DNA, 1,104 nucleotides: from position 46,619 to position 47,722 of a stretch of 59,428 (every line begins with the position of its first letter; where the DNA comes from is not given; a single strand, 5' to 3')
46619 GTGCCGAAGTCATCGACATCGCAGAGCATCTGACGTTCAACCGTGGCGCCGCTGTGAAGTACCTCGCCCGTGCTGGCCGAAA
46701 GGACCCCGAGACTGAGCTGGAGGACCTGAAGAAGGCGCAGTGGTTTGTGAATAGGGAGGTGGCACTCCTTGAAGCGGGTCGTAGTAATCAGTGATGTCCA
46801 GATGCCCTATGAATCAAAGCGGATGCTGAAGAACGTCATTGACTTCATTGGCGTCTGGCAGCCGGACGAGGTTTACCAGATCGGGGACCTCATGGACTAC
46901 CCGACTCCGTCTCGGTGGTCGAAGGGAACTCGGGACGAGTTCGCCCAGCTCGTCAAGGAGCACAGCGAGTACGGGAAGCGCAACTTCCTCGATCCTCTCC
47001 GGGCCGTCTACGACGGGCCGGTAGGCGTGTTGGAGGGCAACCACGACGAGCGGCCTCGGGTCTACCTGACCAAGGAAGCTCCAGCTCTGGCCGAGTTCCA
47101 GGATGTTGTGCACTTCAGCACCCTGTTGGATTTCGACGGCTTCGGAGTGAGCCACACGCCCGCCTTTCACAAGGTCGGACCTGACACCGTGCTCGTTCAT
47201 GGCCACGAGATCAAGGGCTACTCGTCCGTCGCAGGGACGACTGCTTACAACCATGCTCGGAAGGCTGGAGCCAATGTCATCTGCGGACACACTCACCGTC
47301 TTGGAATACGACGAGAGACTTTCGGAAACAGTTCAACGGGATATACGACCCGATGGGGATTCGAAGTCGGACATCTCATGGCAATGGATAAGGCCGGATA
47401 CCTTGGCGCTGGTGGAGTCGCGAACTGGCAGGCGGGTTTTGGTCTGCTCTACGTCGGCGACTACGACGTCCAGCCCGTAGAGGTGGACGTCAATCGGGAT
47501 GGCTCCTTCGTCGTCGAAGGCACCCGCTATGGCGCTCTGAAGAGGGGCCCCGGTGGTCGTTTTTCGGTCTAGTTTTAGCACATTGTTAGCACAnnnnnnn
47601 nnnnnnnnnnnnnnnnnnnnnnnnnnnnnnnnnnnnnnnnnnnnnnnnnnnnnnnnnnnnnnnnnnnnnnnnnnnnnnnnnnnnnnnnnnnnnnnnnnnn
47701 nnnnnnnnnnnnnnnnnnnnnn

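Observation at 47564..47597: Conserved promoter-like element with a tandem 11-mer (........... x2) preceding at least five plus-strand gene blocks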

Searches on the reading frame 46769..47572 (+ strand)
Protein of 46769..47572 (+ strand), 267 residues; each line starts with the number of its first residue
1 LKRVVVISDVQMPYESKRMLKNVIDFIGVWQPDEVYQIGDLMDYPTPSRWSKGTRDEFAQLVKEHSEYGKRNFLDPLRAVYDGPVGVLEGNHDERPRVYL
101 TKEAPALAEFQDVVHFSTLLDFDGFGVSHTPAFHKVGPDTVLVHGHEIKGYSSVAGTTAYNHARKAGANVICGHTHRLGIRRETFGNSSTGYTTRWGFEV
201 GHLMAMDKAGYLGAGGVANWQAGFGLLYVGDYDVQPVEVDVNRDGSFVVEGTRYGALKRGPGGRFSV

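Call 12: search_protein_families(library=pfam, proteins=[window:46769-47572:+], max_evalue=0.01)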
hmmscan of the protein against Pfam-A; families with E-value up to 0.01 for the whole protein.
window:46769-47572:+ (267 aa): 2 families
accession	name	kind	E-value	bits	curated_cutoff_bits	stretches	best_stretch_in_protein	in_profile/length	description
PF00149.33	Metallophos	-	2.8e-08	34.9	21.5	1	3-177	2-190/191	Calcineurin-like phosphoesterase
PF12850.12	Metallophos_2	-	7.5e-06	26.5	27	1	60-183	28-124/154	Calcineurin-like phosphoesterase superfamily domain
